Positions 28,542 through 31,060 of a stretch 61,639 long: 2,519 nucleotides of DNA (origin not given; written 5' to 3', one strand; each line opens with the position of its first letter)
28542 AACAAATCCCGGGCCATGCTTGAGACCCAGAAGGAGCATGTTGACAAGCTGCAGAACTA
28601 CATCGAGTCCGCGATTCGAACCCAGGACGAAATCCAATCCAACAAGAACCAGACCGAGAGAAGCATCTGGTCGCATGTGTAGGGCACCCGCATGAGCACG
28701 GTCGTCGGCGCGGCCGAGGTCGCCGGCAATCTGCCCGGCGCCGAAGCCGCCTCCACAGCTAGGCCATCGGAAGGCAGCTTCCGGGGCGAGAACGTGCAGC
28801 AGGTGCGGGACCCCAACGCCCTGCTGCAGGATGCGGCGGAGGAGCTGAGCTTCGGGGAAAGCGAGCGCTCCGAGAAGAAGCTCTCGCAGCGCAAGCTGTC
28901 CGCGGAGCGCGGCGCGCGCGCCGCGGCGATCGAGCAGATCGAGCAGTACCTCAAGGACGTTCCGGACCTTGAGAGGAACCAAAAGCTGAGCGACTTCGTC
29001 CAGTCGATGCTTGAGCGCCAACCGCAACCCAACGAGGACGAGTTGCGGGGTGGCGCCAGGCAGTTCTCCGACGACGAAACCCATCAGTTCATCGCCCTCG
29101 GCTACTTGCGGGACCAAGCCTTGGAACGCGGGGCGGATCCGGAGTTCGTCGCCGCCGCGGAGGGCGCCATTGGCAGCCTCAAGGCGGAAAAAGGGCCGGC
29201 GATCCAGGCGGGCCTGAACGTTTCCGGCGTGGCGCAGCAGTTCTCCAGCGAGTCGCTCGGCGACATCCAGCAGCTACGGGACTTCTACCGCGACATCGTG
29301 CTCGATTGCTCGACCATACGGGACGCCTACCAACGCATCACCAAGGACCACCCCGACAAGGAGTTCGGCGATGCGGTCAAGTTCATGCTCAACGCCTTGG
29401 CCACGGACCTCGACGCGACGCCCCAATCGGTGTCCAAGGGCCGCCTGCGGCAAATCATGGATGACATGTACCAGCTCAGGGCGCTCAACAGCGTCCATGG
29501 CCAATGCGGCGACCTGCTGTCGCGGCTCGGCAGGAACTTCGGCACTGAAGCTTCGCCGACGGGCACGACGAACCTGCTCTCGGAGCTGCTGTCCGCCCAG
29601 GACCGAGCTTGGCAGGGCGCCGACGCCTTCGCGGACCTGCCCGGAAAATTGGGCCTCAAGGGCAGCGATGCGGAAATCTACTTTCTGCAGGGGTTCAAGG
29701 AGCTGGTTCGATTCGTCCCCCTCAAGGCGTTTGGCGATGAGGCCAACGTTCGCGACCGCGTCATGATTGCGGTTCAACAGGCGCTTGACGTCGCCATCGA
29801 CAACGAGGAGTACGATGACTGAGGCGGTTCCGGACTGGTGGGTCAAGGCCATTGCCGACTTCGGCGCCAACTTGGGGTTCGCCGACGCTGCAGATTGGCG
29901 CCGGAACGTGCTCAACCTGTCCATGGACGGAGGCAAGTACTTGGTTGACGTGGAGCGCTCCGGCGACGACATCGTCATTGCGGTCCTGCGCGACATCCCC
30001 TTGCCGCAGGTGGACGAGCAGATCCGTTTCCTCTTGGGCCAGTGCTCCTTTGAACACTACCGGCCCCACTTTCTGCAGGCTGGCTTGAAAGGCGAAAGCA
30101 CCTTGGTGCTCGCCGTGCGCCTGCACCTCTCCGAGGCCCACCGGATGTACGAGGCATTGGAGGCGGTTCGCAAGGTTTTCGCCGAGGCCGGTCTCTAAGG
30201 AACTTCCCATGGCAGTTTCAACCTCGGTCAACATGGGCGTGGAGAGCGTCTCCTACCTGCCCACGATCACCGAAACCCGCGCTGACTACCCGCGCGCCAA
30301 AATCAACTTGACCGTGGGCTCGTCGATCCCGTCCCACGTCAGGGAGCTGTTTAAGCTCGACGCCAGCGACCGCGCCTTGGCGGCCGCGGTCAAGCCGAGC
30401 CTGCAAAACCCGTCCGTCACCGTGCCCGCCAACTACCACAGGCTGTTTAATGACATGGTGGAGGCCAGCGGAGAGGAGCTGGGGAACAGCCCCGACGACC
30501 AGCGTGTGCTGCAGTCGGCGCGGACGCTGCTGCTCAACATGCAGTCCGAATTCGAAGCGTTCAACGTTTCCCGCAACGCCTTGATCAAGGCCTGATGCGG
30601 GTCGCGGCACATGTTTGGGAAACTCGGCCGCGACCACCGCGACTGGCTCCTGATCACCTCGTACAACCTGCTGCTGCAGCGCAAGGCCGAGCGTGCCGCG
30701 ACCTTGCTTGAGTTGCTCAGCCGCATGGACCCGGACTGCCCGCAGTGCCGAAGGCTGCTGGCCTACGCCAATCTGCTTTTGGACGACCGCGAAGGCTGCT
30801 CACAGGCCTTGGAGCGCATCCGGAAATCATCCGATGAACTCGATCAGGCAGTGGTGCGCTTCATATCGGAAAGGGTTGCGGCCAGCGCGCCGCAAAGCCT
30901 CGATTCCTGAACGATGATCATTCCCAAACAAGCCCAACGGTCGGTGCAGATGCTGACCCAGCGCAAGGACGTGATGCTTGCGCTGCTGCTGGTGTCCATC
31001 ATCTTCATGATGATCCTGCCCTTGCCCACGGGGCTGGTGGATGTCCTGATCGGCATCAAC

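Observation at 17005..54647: About 37-kb injectisome island between housekeeping blocks, mixing Ysc-type and Esc/Ssa/Bsc-type gene-order features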

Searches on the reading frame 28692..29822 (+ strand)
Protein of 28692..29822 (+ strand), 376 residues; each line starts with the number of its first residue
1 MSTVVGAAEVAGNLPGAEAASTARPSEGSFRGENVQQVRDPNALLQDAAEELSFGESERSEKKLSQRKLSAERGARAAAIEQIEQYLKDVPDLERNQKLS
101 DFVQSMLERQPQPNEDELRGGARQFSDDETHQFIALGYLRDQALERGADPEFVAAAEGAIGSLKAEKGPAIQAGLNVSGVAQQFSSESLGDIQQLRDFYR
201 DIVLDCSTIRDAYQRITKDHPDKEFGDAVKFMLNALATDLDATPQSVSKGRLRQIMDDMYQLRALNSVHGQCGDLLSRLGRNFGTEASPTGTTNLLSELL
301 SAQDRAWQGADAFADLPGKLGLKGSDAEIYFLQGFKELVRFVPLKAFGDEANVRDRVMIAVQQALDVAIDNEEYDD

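Call 5: search_protein_families(library=pfam, proteins=[window:28692-29822:+], max_evalue=0.01)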
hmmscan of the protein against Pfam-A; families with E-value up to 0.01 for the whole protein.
window:28692-29822:+ (376 aa): 3 families
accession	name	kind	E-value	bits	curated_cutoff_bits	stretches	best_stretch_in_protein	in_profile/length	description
PF07201.16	HrpJ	-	5.7e-28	98.7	25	1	56-217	5-163/166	HrpJ-like domain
PF09059.15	TyeA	-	9.1e-17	61.4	21.1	1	294-373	2-80/81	TyeA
PF13720.11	Acetyltransf_11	-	0.0041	17.9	24.5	0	167-232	10-74/82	Udp N-acetylglucosamine O-acyltransferase; Domain 2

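Call 59: search_solved_structures(query=window:28692-29822:+, max_evalue=0.01)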
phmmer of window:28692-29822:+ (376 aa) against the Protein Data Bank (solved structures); distinct sequences matched with E-value up to 0.01: 7.
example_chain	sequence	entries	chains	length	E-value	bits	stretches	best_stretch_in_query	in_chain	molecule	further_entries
1xkp_A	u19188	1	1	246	6.9e-27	97.9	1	29-271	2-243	putative membrane-bound Yop targeting protein YopN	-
7yyg_A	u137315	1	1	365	1.8e-26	96.6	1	21-372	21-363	Putative outer protein N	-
1xl3_A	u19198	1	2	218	4.3e-18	69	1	79-272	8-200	Secretion control protein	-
1xl3_C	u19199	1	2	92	1e-05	28.3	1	295-374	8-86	protein type A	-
5lec_A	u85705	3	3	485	0.0031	20.1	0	78-164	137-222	DDD_D12_12_D12_12_D12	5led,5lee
9vko_A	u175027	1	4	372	0.0036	19.9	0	157-372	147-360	Invasion protein InvE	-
9y93_A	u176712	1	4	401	0.0049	19.5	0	157-372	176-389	Invasion protein InvE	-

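Call 68: search_protein_families(library=ncbifam, proteins=[window:28692-29822:+], max_evalue=0.01)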
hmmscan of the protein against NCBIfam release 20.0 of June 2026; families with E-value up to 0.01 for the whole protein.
window:28692-29822:+ (376 aa): 3 families
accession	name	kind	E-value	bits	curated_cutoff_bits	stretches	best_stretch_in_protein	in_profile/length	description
TIGR02568.1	LcrE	equivalog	4.5e-43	147.7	89.5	1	32-279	2-241/241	type III secretion system gatekeeper subunit SctW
TIGR02511.1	type_III_tyeA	equivalog_domain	7.3e-12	45.4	25.9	1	292-372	3-82/82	TyeA family type III secretion system gatekeeper subunit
NF011866.0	PRK15338.1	equivalog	9.1e-05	21.5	520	1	170-373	161-361/372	YopN/LcrE/InvE/MxiC type III secretion system gatekeeper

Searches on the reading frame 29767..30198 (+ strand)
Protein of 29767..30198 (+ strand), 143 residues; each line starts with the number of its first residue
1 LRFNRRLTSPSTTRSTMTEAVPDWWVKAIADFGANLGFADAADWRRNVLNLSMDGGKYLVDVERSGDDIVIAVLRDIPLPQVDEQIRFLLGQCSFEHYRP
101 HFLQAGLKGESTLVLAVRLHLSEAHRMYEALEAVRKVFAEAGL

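Call 5: search_protein_families(library=pfam, proteins=[window:29767-30198:+], max_evalue=0.01)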
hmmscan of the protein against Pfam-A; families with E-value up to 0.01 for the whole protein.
window:29767-30198:+ (143 aa): 2 families
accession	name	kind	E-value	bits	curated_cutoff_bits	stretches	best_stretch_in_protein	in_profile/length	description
PF21665.2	Type_III_SycN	-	6.7e-06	26.4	27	1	25-122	2-97/119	Type III secretory system chaperone SycN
PF05932.18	CesT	-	0.00034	21.2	22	1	28-133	2-110/119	Tir chaperone protein (CesT) family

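Call 68: search_protein_families(library=ncbifam, proteins=[window:29767-30198:+], max_evalue=0.01)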
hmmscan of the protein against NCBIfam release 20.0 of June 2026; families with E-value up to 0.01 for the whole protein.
window:29767-30198:+ (143 aa): 1 family
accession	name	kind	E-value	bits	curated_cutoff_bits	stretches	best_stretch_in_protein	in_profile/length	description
TIGR02503.1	type_III_SycN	equivalog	2.1e-08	34.1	84.55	1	28-122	4-97/120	type III secretion chaperone SycN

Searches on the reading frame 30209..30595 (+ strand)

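Call 5: search_protein_families(library=pfam, proteins=[window:30209-30595:+], max_evalue=0.01)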
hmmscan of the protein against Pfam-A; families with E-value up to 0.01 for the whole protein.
window:30209-30595:+ (128 aa): 1 family
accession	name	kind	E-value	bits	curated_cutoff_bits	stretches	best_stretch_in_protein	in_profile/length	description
PF09474.15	Type_III_YscX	-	5.8e-15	56.1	25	1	6-127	2-119/119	Type III secretion system YscX (type_III_YscX)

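Call 68: search_protein_families(library=ncbifam, proteins=[window:30209-30595:+], max_evalue=0.01)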
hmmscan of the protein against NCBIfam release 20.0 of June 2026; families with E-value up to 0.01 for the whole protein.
window:30209-30595:+ (128 aa): 1 family
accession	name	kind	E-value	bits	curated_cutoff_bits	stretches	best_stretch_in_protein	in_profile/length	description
TIGR02502.2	type_III_YscX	equivalog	4.6e-14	52.8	30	1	6-128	3-122/122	type III secretion apparatus assembly protein SctX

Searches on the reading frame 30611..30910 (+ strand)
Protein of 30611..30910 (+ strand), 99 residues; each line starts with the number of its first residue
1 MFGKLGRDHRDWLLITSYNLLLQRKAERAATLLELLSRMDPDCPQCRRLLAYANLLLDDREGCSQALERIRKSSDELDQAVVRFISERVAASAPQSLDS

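Call 5: search_protein_families(library=pfam, proteins=[window:30611-30910:+], max_evalue=0.01)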
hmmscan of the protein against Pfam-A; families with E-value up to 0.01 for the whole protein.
window:30611-30910:+ (99 aa): 2 families
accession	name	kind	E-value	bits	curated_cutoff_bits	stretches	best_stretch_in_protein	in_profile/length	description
PF14559.12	TPR_19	-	0.00042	21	25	1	20-73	1-54/68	Tetratricopeptide repeat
PF23468.1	ARC6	-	0.0032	17.4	24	1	47-94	77-121/188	Plastid division regulator alpha solenoid domain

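Call 68: search_protein_families(library=ncbifam, proteins=[window:30611-30910:+], max_evalue=0.01)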
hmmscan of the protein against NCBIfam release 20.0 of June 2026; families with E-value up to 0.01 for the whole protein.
window:30611-30910:+ (99 aa): 2 families
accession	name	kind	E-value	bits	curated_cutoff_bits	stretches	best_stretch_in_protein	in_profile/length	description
NF052415.1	T3SS_chap_SctY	equivalog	2.2e-13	50.6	70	1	7-85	3-82/106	type III secretion apparatus assembly chaperone SctY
TIGR02917.1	PEP_TPR_lipo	equivalog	0.0024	15.8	312.2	1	13-86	366-439/899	XrtA/PEP-CTERM system TPR-repeat protein PrsT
